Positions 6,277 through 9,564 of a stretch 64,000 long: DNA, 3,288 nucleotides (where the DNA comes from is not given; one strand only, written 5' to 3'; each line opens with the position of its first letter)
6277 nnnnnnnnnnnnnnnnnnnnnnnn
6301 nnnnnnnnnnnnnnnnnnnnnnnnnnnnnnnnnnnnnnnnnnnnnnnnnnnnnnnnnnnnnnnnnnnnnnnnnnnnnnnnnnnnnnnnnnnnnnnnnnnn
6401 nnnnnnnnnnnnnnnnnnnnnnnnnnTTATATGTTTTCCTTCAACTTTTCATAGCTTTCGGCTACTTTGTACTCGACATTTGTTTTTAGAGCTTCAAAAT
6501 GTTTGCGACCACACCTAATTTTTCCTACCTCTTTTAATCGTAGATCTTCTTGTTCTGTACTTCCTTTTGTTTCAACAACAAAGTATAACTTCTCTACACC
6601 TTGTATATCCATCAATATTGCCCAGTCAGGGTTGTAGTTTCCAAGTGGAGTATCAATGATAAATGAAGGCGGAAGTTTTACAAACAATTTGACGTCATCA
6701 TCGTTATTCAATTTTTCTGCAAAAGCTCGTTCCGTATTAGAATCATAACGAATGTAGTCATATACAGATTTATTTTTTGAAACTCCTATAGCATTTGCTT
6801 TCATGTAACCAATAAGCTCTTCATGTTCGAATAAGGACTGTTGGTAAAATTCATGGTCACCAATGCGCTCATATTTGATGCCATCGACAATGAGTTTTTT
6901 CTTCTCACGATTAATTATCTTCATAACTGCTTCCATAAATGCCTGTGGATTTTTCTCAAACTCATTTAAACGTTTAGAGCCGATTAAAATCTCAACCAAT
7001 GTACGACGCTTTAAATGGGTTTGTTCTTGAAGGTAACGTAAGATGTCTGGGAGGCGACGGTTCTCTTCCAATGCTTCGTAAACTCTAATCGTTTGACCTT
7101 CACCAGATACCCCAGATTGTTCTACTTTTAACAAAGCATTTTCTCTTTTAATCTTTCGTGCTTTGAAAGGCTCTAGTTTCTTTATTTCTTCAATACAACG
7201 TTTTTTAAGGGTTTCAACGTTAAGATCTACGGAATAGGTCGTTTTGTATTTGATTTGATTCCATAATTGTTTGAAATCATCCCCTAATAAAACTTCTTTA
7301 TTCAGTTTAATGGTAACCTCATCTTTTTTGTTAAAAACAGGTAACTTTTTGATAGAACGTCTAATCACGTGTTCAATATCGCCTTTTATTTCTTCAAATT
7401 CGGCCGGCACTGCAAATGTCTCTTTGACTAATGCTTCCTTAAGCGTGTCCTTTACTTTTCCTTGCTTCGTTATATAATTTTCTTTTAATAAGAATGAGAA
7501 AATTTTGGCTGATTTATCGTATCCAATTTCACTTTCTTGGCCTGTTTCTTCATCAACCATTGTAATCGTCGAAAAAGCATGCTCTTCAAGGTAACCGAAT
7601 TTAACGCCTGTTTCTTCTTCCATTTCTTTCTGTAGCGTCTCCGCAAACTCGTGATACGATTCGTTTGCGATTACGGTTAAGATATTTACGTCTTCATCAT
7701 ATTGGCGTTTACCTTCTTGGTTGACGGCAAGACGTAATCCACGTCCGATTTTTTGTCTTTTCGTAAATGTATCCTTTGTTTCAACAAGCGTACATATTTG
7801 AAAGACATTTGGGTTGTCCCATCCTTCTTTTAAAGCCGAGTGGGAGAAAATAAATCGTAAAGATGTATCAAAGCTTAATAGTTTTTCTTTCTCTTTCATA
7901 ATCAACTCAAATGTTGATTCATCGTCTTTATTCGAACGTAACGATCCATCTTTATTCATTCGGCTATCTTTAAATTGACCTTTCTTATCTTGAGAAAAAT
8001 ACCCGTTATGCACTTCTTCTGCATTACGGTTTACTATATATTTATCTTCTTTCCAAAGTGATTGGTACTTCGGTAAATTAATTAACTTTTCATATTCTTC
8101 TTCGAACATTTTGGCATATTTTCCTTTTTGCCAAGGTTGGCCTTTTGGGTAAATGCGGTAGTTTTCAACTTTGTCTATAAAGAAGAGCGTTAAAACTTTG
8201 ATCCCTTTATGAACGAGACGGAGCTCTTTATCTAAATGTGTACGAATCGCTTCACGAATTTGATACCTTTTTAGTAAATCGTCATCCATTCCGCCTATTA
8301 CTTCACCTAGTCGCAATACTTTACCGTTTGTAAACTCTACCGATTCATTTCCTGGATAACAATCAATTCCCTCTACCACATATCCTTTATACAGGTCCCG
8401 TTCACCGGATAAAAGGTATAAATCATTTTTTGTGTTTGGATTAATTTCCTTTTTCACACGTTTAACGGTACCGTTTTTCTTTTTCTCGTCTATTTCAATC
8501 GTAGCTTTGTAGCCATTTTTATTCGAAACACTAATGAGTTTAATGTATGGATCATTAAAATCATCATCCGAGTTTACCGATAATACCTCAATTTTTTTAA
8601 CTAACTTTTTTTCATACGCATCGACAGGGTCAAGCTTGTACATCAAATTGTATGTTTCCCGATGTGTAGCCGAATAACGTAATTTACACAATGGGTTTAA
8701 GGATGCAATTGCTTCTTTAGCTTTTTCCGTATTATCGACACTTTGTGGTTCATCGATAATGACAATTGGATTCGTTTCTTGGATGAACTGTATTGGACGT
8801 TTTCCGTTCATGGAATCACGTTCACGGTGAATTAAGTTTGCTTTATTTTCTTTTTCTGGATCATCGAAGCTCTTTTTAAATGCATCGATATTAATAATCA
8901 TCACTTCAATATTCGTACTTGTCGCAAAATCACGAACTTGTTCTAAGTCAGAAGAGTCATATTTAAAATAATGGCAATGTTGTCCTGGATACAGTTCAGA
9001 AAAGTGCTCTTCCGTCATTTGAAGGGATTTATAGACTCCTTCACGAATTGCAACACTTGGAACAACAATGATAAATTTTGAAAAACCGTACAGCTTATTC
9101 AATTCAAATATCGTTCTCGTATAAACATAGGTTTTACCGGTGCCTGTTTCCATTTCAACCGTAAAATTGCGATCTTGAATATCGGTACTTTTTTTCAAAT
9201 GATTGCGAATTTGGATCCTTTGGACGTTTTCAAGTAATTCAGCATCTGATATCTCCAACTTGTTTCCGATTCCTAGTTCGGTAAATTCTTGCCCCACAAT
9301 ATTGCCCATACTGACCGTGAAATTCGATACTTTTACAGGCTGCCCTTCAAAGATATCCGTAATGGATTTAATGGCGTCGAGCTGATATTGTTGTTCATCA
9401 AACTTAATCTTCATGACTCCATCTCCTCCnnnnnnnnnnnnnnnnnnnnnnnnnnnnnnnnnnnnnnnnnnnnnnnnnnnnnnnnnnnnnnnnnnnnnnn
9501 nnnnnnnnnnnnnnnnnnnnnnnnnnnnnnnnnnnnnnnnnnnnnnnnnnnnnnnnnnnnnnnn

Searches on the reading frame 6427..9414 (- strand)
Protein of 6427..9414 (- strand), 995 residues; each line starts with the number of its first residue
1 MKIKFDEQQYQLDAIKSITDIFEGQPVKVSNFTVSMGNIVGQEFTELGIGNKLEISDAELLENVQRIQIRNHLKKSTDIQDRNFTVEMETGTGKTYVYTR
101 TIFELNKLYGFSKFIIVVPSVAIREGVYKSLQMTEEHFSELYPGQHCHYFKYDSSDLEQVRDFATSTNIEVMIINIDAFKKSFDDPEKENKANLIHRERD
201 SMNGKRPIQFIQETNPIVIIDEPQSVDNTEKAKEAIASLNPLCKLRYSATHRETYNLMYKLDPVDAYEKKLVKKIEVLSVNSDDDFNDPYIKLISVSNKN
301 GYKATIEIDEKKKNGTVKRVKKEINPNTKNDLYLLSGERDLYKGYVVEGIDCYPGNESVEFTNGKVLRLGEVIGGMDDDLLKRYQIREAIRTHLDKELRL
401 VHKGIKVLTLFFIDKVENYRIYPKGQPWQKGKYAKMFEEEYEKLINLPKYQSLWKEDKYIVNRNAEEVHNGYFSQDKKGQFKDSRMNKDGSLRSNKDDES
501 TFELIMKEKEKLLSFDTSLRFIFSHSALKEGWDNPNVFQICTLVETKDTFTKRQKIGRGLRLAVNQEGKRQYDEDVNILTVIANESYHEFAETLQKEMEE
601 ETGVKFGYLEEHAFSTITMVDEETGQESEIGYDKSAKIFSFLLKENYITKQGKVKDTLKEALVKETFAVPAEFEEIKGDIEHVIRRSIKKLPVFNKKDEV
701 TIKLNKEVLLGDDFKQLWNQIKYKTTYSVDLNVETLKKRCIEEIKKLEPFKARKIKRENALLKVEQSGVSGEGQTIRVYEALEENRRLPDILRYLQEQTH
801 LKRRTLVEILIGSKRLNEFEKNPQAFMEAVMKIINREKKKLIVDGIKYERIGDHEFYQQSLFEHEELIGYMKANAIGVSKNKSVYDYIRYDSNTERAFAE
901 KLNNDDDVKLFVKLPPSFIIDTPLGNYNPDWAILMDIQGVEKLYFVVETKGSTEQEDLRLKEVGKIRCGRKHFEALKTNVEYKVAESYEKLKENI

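Call 3: search_protein_families(library=pfam, proteins=[window:6427-9414:-], max_evalue=0.01)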
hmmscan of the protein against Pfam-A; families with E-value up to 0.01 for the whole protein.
window:6427-9414:- (995 aa): 3 families
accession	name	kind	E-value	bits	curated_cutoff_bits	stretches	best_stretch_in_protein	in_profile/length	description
PF19778.5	RE_endonuc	-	1.3e-38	131.6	23.4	1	881-986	1-106/108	Endonuclease domain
PF04851.21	ResIII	-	4.2e-15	56.5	22.5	1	64-251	7-162/164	Type III restriction enzyme, res subunit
PF00270.35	DEAD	-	1.8e-06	28.2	26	1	80-229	13-132/167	DEAD/DEAH box helicase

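Call 4: search_protein_families(library=padloc, proteins=[window:6427-9414:-], max_evalue=0.01)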
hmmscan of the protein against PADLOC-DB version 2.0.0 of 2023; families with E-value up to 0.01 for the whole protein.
window:6427-9414:- (995 aa): 4 families
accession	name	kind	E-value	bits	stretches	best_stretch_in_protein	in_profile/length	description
PDLC03647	REase_III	-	0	1041.8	1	1-993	1-984/989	Type III restriction enzyme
PDLC03649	REase_III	-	8.5e-89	296.7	1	4-991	6-963/973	Type III restriction enzyme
PDLC03648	REase_III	-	1.7e-10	37.7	1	514-592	306-381/871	Type III restriction enzyme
PDLC03650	REase_III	-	9.3e-07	25.6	1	518-596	377-453/898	Type III restriction enzyme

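Call 5: search_protein_families(library=ncbifam, proteins=[window:6427-9414:-], max_evalue=0.01)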
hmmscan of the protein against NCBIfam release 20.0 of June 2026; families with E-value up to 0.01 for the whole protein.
window:6427-9414:- (995 aa): 1 family
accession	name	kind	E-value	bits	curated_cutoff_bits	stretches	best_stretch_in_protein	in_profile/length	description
NF012027.0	PRK15483.1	equivalog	6.3e-108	362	564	1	1-994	1-978/986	type III restriction-modification system endonuclease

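Call 60: search_dna_similar(query=window:6427-9414:-, collection=plasmids, mode=protein, max_evalue=1e-20, max_rows=60)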
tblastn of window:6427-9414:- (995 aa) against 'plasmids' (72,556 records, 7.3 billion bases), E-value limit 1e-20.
Records with a match: 288; places in all: 292; records where one place covers at least 80% of the query: 159.
Best place of each record, by identity: <60% 288.
By first word of the organism name: Escherichia 67; Enterococcus 31; Klebsiella 22; Salmonella 21; Bacillus 18; Listeria 16; Lactococcus 12; Acinetobacter 11; Vibrio 8; Lactiplantibacillus 7; and 45 more.
By predicted mobility (MOB-suite, as given by PLSDB): non-mobilizable 180; mobilizable 67; conjugative 41.
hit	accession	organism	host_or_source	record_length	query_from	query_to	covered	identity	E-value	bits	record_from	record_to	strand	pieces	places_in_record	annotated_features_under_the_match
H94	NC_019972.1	Methanomethylovorans hollandica DSM 15978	-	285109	1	991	100%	51.3%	0e+0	940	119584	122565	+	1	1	DEAD/DEAH box helicase family protein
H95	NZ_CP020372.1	Candidatus Thiodictyon syntrophicum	meromictic lake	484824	1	988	99%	50.1%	0e+0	952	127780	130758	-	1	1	DEAD/DEAH box helicase family protein | virulence RhuM family protein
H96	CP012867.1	Persicobacter sp. JZB09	cell culture,soil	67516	1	992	100%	49.2%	0e+0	931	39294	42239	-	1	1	record has no annotation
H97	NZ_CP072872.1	Rhizobium sp. NLR16a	lentil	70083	1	987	99%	47.9%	0e+0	857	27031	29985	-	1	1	DEAD/DEAH box helicase family protein | DUF262 domain-containing protein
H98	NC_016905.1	Shewanella baltica OS678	-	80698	1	976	98%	48.4%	0e+0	878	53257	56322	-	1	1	DEAD/DEAH box helicase family protein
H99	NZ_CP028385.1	Providencia heimbachae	porcine,cell culture,feces from ...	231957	1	976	98%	48.3%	0e+0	874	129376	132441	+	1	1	DEAD/DEAH box helicase family protein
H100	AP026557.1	Vibrio alginolyticus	shrimp,shrimp food,homogenised shrimp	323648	1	976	98%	48.2%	0e+0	897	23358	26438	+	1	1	type III restriction endonuclease subunit R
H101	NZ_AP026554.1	Vibrio vulnificus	shrimp,shrimp food,homogenised shrimp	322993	1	976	98%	48.2%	0e+0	897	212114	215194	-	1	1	DEAD/DEAH box helicase family protein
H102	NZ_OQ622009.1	Vibrio parahaemolyticus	-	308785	1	976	98%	48.2%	0e+0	897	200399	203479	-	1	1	DEAD/DEAH box helicase family protein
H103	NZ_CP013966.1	Aeromonas hydrophila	fish,cell culture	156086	1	976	98%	48.0%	0e+0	891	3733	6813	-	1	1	DEAD/DEAH box helicase family protein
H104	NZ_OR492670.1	Acinetobacter gerneri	-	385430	1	976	98%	46.2%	0e+0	823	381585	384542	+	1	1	DEAD/DEAH box helicase family protein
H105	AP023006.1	Bacillus cereus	-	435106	1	985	99%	45.6%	0e+0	780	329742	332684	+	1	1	type III restriction endonuclease subunit R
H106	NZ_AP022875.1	Bacillus cereus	-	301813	1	985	99%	45.6%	0e+0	780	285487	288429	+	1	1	DEAD/DEAH box helicase family protein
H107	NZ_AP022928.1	Bacillus cereus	-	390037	1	985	99%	45.6%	0e+0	780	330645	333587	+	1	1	DEAD/DEAH box helicase family protein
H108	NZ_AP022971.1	Bacillus cereus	-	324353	1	985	99%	45.6%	0e+0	780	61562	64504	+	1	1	DEAD/DEAH box helicase family protein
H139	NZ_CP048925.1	Lactiplantibacillus plantarum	Plant,cell culture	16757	1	984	99%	42.9%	0e+0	701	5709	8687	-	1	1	DEAD/DEAH box helicase family protein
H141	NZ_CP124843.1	Aeromonas salmonicida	pure culture,meat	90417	1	979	98%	42.7%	0e+0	716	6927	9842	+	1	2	DEAD/DEAH box helicase family protein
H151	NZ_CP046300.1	Staphylococcus hominis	Homo sapiens,clinical isolate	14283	1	991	100%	39.2%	0e+0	623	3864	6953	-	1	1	DEAD/DEAH box helicase family protein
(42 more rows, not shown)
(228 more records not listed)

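Call 61: get_annotated_region(hit=H95, flank=8000)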
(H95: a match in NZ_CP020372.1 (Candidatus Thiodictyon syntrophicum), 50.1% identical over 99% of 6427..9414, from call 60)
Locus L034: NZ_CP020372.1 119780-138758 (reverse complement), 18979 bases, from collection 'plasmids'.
description: Candidatus Thiodictyon syntrophicum strain Cad16T plasmid pTs485, complete sequence
organism: Candidatus Thiodictyon syntrophicum (NCBI taxid 1166950)
taxonomy: Bacteria; Pseudomonadota; Gammaproteobacteria; Chromatiales; Chromatiaceae; Thiodictyon; Candidatus Thiodictyon syntrophicum
host: -; source: meromictic lake; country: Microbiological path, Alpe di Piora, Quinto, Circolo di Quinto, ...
typing (MOB-suite, as given by PLSDB): non-mobilizable
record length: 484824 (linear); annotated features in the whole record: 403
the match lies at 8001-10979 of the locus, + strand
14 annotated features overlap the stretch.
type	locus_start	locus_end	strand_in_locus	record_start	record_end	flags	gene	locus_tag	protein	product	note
CDS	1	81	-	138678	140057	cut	ppsR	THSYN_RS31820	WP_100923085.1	transcriptional regulator PpsR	GO:0010109 - regulation of photosynthesis [Evidence IEA]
CDS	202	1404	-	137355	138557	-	-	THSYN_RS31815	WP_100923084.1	geranylgeranyl diphosphate reductase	GO:0030494 - bacteriochlorophyll biosynthetic process [Evidence IEA]; GO:0015995 - chlorophyll biosynthetic process ...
CDS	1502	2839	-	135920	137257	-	-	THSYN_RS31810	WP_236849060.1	BCD family MFS transporter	-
CDS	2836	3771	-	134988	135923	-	chlG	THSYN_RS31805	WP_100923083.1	chlorophyll synthase ChlG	-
CDS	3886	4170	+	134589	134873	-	-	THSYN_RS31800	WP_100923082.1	DUF1778 domain-containing protein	-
CDS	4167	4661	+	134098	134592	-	-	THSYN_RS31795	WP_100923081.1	GNAT family N-acetyltransferase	-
CDS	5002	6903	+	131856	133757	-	-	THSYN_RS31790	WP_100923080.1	site-specific DNA-methyltransferase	GO:0006306 - DNA methylation [Evidence IEA]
CDS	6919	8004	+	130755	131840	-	-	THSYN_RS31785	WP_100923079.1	virulence RhuM family protein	-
CDS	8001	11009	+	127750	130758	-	-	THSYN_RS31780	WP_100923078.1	DEAD/DEAH box helicase family protein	-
CDS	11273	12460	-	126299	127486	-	-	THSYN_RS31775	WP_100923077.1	DUF3322 domain-containing protein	-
CDS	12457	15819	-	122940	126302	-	-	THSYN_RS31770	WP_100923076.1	ATP-binding protein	-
CDS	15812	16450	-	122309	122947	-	-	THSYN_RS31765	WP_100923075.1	DUF4194 domain-containing protein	-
CDS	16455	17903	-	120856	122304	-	-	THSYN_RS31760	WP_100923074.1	DUF3375 domain-containing protein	-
CDS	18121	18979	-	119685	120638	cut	-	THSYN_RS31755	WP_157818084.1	hypothetical protein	-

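Call 62: get_annotated_region(hit=H97, flank=8000)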
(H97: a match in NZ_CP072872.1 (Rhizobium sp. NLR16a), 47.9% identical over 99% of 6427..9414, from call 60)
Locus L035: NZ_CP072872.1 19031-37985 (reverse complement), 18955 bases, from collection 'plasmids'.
description: Rhizobium sp. NLR16a plasmid p7, complete sequence
organism: Rhizobium sp. NLR16a (NCBI taxid 2731112)
taxonomy: Bacteria; Pseudomonadota; Alphaproteobacteria; Hyphomicrobiales; Rhizobiaceae; Rhizobium; Rhizobium sp. NLR16a
host: -; source: lentil; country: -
typing (MOB-suite, as given by PLSDB): conjugative; relaxase MOBP; mating-pair formation MPF_T
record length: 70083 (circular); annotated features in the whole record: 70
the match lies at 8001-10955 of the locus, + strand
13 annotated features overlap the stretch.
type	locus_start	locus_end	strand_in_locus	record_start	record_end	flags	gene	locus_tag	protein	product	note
CDS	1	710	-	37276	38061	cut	-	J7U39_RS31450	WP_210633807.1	NYN domain-containing protein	-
CDS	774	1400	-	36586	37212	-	-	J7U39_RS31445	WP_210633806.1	recombinase family protein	GO:0006310 - DNA recombination [Evidence IEA]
CDS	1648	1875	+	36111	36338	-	-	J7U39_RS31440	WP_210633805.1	helix-turn-helix domain-containing protein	-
CDS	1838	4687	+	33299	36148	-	-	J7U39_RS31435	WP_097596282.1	SNF2-related protein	-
CDS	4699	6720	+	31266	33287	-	-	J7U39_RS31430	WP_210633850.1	site-specific DNA-methyltransferase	GO:0006306 - obsolete DNA methylation [Evidence IEA]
CDS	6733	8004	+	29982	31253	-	-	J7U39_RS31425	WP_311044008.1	DUF262 domain-containing protein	-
CDS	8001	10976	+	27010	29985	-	-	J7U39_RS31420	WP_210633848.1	DEAD/DEAH box helicase family protein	-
CDS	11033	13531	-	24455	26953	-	-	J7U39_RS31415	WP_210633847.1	AAA family ATPase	GO:0006302 - double-strand break repair [Evidence IEA]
CDS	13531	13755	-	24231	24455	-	-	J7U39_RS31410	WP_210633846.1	hypothetical protein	-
CDS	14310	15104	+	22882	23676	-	-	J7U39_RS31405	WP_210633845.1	hypothetical protein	-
CDS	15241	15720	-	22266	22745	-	-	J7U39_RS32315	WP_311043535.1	hypothetical protein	-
CDS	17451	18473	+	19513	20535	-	-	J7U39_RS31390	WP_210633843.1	dienelactone hydrolase-related enzyme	-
CDS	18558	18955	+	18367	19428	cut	ligD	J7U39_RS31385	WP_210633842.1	non-homologous end-joining DNA ligase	GO:0006310 - DNA recombination [Evidence IEA]; GO:0006281 - DNA repair [Evidence IEA]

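Call 63: get_annotated_region(hit=H139, flank=8000)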
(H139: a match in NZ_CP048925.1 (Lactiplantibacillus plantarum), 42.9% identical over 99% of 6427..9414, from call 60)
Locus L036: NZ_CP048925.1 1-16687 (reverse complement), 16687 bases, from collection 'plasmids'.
description: Lactiplantibacillus plantarum strain X7022 plasmid unnamed4, complete sequence
organism: Lactiplantibacillus plantarum (NCBI taxid 1590)
taxonomy: Bacteria; Bacillota; Bacilli; Lactobacillales; Lactobacillaceae; Lactiplantibacillus; Lactiplantibacillus plantarum
host: -; source: Plant,cell culture; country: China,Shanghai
typing (MOB-suite, as given by PLSDB): mobilizable; replicon rep_cluster_1244; relaxase MOBQ
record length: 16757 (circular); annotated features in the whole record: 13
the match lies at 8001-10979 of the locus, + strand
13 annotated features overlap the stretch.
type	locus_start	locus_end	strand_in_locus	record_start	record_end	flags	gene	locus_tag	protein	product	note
CDS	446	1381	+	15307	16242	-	-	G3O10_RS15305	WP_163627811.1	replication initiation protein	GO:0006270 - DNA replication initiation [Evidence IEA]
CDS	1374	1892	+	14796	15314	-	-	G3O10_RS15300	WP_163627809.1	HTH domain-containing protein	-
CDS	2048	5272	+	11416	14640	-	-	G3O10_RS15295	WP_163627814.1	helicase-related protein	-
CDS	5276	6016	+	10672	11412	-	-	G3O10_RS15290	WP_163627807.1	DUF4391 domain-containing protein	-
CDS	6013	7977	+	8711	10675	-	-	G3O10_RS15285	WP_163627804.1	site-specific DNA-methyltransferase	GO:0006306 - DNA methylation [Evidence IEA]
CDS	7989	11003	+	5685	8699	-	-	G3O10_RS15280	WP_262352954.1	DEAD/DEAH box helicase family protein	-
CDS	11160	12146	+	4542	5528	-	-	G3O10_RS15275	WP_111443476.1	hypothetical protein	-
CDS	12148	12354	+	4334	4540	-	-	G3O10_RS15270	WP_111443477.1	hypothetical protein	-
CDS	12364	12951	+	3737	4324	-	-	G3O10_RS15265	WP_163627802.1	site-specific integrase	-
CDS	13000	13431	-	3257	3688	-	-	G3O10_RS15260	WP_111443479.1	Hsp20 family protein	-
CDS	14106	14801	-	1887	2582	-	-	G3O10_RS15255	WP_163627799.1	MobB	-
CDS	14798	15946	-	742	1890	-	mobQ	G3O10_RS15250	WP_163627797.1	MobQ family relaxase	-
CDS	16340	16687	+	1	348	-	-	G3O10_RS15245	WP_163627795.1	hypothetical protein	-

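Call 64: get_annotated_region(hit=H141, flank=8000)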
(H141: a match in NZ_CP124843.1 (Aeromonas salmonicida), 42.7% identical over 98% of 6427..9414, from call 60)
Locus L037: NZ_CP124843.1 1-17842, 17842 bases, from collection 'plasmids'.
description: Aeromonas salmonicida strain 57 plasmid unnamed2, complete sequence
organism: Aeromonas salmonicida (NCBI taxid 645)
taxonomy: Bacteria; Pseudomonadota; Gammaproteobacteria; Aeromonadales; Aeromonadaceae; Aeromonas; Aeromonas salmonicida
host: -; source: pure culture,meat; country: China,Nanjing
typing (MOB-suite, as given by PLSDB): conjugative; replicon rep_cluster_1169; relaxase MOBF; mating-pair formation MPF_F
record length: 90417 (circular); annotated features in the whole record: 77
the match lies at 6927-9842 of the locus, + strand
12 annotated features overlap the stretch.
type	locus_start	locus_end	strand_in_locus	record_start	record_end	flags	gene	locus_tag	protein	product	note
CDS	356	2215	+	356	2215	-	-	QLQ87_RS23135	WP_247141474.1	DUF4209 domain-containing protein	-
CDS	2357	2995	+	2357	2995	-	-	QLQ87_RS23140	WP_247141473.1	recombinase family protein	-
CDS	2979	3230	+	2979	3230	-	-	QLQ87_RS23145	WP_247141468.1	hypothetical protein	-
CDS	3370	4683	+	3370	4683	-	-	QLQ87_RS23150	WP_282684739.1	site-specific DNA-methyltransferase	GO:0006306 - obsolete DNA methylation [Evidence IEA]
CDS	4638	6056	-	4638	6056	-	-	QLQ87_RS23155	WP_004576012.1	IS66-like element ISAs21 family transposase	GO:0006313 - DNA transposition [Evidence IEA]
CDS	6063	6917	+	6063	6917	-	-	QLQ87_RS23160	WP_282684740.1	DNA methyltransferase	-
CDS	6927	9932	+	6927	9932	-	-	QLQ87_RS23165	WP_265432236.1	DEAD/DEAH box helicase family protein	-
CDS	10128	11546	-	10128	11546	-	-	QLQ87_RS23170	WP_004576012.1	IS66-like element ISAs21 family transposase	GO:0006313 - DNA transposition [Evidence IEA]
CDS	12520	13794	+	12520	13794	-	glgC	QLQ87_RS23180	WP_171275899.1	glucose-1-phosphate adenylyltransferase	GO:0005978 - glycogen biosynthetic process [Evidence IEA]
CDS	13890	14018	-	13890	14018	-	-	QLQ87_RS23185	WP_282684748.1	hypothetical protein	-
CDS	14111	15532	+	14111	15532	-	-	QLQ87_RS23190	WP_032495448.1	IS66-like element ISKpn15 family transposase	GO:0006313 - DNA transposition [Evidence IEA]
CDS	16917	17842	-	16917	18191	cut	-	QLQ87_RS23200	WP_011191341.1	IS4-like element ISApu2 family transposase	GO:0006313 - DNA transposition [Evidence IEA]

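Call 65: get_annotated_region(hit=H151, flank=8000)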
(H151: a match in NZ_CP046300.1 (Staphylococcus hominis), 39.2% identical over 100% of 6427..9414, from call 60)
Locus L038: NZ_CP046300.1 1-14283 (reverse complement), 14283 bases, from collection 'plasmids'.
description: Staphylococcus hominis strain FDAARGOS_747 plasmid unnamed1, complete sequence
organism: Staphylococcus hominis (NCBI taxid 1290)
taxonomy: Bacteria; Bacillota; Bacilli; Bacillales; Staphylococcaceae; Staphylococcus; Staphylococcus hominis
host: -; source: Homo sapiens,clinical isolate; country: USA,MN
typing (MOB-suite, as given by PLSDB): mobilizable; replicon rep_cluster_2409,rep_cluster_910; relaxase MOBQ
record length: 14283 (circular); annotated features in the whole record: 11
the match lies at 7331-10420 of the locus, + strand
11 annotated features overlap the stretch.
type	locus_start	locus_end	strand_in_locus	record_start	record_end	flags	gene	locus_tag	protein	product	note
CDS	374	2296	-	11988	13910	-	-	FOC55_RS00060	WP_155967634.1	MobA/MobL family protein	-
CDS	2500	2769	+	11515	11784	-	-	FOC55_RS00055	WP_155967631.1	hypothetical protein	-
CDS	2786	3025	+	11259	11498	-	-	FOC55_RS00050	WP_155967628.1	DUF3847 domain-containing protein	-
CDS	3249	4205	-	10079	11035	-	-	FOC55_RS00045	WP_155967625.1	replication initiator protein A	-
CDS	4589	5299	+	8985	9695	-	-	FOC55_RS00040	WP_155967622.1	DUF536 domain-containing protein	-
CDS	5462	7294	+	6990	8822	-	-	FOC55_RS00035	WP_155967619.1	site-specific DNA-methyltransferase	GO:0006306 - DNA methylation [Evidence IEA]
CDS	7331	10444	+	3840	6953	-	-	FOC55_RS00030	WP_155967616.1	DEAD/DEAH box helicase family protein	-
CDS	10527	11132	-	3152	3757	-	-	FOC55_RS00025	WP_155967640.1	recombinase family protein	GO:0006310 - DNA recombination [Evidence IEA]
CDS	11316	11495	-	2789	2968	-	-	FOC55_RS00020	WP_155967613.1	hypothetical protein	-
CDS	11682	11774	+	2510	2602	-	-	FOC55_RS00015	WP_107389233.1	type I toxin-antitoxin system Fst family toxin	-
CDS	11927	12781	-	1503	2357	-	-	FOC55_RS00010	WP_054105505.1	DNA adenine methylase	GO:0032775 - DNA methylation on adenine [Evidence IEA]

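Call 86: search_solved_structures(query=window:6427-9414:-, max_evalue=0.00001)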
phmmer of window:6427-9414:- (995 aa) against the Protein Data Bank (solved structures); distinct sequences matched with E-value up to 0.00001: 1.
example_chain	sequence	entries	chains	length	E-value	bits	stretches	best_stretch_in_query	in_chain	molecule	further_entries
4zcf_C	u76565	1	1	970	1.1e-59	205.5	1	50-601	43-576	Restriction endonuclease EcoP15I, restriction subunit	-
